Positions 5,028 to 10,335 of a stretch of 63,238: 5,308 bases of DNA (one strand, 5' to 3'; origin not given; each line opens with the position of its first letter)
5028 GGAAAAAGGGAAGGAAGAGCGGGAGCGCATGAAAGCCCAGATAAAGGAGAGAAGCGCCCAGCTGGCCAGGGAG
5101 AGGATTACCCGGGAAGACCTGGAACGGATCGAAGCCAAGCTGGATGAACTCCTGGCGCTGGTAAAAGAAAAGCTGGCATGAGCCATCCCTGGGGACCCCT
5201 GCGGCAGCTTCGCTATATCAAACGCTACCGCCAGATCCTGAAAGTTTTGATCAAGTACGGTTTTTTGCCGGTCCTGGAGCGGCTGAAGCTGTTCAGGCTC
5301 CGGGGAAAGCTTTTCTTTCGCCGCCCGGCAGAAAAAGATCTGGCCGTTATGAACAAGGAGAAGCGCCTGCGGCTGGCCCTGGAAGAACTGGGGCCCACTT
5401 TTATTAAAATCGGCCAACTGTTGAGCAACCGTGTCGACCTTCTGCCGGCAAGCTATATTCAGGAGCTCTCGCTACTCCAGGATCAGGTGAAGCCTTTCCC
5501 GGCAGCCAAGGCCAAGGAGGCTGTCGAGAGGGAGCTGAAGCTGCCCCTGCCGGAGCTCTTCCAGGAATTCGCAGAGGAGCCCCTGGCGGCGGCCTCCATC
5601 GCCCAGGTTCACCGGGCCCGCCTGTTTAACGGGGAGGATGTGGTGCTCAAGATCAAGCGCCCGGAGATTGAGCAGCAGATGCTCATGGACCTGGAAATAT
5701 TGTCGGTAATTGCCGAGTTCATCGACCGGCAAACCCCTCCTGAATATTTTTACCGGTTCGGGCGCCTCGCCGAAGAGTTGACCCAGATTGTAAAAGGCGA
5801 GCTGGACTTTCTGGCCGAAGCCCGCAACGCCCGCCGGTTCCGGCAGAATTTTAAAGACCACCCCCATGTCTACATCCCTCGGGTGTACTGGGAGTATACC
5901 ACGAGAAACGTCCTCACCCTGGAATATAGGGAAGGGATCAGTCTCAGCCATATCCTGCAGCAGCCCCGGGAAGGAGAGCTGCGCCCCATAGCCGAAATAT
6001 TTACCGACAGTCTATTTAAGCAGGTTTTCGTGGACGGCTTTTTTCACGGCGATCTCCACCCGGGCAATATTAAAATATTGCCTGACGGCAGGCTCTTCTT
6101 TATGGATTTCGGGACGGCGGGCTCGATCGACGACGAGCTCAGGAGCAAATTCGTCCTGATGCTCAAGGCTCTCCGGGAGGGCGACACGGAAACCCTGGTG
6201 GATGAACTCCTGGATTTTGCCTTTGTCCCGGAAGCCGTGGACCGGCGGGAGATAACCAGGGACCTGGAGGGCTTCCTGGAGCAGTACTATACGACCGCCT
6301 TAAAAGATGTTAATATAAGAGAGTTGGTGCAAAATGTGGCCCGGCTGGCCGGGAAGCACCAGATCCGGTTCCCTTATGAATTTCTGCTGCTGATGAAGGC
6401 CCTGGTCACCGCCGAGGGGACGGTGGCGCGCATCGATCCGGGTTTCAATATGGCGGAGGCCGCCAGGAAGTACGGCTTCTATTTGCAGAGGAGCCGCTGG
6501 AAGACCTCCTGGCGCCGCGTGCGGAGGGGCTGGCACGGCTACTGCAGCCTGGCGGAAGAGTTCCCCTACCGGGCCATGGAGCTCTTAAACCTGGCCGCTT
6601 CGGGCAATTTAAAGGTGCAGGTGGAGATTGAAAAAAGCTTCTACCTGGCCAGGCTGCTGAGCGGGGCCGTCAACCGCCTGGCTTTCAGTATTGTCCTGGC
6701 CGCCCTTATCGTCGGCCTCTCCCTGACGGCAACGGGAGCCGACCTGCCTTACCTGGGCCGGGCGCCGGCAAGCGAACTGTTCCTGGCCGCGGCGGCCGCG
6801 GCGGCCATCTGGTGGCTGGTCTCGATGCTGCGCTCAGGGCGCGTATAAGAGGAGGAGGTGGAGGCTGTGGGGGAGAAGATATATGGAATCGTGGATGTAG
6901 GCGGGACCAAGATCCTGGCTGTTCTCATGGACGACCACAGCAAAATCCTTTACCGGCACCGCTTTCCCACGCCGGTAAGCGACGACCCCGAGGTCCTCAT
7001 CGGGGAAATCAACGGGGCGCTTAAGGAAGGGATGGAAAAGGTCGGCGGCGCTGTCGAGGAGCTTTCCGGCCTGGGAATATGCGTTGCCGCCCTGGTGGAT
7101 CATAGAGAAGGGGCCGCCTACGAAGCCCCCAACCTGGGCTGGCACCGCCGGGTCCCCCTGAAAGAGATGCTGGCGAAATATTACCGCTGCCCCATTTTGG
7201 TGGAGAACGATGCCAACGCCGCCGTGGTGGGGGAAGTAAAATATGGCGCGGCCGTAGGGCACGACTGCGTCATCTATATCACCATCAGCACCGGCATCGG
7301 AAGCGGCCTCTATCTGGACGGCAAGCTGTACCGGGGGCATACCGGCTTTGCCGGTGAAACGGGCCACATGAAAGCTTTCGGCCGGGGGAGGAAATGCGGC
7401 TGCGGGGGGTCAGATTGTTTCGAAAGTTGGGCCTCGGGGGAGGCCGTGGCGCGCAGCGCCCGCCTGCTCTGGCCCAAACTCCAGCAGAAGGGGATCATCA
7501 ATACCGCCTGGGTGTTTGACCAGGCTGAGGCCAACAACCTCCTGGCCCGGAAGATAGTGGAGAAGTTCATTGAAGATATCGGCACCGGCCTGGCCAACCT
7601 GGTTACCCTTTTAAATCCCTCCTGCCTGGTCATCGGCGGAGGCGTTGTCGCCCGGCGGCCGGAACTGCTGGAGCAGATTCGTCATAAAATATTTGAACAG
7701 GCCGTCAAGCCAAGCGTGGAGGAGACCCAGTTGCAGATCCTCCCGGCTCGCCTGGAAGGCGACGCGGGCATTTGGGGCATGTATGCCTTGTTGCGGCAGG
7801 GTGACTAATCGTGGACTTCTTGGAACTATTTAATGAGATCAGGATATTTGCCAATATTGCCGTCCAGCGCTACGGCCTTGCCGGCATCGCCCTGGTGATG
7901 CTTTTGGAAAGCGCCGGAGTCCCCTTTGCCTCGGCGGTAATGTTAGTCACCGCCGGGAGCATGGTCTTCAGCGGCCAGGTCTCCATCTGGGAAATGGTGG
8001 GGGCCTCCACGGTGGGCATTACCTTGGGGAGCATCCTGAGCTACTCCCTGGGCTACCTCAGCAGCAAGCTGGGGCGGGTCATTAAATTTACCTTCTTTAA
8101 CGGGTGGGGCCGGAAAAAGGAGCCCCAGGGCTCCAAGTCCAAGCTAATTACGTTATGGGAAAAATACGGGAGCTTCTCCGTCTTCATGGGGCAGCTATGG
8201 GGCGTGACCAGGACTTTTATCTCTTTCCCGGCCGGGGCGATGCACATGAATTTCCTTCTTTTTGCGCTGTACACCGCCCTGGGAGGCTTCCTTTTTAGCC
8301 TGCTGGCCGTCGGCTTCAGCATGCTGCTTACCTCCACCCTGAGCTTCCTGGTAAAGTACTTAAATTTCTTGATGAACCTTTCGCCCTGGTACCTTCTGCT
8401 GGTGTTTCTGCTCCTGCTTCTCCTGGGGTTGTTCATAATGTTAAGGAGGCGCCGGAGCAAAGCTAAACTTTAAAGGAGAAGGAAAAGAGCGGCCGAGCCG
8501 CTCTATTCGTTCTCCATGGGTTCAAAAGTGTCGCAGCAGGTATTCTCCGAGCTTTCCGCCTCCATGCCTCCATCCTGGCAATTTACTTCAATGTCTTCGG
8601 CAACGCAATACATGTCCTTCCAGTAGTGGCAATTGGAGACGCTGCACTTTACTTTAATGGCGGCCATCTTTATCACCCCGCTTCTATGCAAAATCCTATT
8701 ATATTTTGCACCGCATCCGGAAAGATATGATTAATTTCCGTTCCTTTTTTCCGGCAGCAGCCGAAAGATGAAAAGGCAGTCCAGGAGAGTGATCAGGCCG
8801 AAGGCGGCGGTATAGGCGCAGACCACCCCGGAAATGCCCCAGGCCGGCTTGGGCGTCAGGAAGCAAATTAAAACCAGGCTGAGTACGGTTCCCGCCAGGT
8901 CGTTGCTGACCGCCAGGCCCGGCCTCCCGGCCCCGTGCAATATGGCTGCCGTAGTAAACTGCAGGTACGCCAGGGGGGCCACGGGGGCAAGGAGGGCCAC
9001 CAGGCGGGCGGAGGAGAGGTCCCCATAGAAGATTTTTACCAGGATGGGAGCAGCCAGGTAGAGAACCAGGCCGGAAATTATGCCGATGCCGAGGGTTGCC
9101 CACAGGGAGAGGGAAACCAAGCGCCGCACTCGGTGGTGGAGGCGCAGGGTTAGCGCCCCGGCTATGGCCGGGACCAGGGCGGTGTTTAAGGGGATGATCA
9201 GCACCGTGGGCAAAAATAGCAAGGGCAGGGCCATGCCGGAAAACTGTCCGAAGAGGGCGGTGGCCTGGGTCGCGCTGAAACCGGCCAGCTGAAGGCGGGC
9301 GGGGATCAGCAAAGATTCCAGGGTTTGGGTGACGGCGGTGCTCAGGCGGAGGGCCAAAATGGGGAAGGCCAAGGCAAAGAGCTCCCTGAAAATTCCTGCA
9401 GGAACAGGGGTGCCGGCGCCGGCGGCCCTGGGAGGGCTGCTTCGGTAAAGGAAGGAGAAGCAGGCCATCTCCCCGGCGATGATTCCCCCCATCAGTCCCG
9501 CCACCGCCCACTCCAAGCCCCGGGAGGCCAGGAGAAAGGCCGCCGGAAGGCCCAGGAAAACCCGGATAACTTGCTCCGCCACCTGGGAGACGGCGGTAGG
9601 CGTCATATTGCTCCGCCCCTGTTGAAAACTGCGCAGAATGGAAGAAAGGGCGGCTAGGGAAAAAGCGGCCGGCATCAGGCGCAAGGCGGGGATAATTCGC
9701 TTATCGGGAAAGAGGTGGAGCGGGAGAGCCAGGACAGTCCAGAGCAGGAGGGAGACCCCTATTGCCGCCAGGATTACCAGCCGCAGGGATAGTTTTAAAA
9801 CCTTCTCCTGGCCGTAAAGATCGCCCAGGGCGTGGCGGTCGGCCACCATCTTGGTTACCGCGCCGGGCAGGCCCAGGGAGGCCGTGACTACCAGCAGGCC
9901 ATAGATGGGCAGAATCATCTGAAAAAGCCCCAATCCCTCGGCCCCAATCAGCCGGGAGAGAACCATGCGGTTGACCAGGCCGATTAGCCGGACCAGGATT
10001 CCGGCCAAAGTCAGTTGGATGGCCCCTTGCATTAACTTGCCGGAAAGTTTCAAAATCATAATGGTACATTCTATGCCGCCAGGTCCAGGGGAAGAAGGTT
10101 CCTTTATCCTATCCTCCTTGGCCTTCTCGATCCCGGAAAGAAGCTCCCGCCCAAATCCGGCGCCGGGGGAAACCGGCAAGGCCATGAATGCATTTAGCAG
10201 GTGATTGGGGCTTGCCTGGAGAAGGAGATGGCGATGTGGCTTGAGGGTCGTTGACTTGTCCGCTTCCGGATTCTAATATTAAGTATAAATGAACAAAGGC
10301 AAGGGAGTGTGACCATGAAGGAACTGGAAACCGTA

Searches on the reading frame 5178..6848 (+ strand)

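Call 29: search_protein_families(library=pfam, proteins=[window:5178-6848:+], max_evalue=0.00001)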
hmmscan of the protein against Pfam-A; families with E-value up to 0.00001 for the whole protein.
window:5178-6848:+ (556 aa): 1 family
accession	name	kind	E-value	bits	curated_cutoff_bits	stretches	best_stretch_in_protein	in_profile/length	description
PF03109.22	ABC1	-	4.3e-72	242.6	22.9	1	100-341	2-241/244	ABC1 atypical kinase-like domain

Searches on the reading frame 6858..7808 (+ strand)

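Call 29: search_protein_families(library=pfam, proteins=[window:6858-7808:+], max_evalue=0.00001)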
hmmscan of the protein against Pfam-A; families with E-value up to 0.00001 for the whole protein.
window:6858-7808:+ (316 aa): 1 family
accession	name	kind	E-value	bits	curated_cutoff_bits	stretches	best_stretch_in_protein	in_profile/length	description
PF00480.26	ROK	-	4.4e-69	233.7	22.9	1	11-314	3-293/294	ROK family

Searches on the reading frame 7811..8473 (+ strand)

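Call 29: search_protein_families(library=pfam, proteins=[window:7811-8473:+], max_evalue=0.00001)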
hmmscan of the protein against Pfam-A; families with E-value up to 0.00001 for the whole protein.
window:7811-8473:+ (220 aa): 1 family
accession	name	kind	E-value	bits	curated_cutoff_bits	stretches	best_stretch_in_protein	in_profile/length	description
PF09335.16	VTT_dom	-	2.6e-12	47.7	33.9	1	42-170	4-121/123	VTT domain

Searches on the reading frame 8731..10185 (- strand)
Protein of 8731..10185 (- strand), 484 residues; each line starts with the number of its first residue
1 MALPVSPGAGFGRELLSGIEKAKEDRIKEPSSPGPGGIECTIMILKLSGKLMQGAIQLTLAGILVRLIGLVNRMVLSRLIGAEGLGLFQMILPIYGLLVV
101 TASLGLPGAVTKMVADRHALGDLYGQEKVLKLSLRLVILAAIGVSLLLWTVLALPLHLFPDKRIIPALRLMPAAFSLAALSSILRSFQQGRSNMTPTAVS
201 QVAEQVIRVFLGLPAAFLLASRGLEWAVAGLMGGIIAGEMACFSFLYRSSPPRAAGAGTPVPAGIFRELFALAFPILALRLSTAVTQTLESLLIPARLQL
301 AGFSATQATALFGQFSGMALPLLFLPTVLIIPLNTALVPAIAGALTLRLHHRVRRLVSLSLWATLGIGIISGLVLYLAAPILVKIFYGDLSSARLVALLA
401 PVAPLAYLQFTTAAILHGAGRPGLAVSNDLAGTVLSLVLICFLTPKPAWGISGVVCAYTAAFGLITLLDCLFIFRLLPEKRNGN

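Call 29: search_protein_families(library=pfam, proteins=[window:8731-10185:-], max_evalue=0.00001)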
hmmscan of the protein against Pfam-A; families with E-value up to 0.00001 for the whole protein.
window:8731-10185:- (484 aa): 2 families
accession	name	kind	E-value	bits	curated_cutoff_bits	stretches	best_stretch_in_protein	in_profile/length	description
PF01943.22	Polysacc_synt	-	8.6e-28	98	28.2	1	52-342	2-271/274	Polysaccharide biosynthesis protein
PF01554.23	MatE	-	8.3e-09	35.8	24.9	0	60-211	4-158/161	MatE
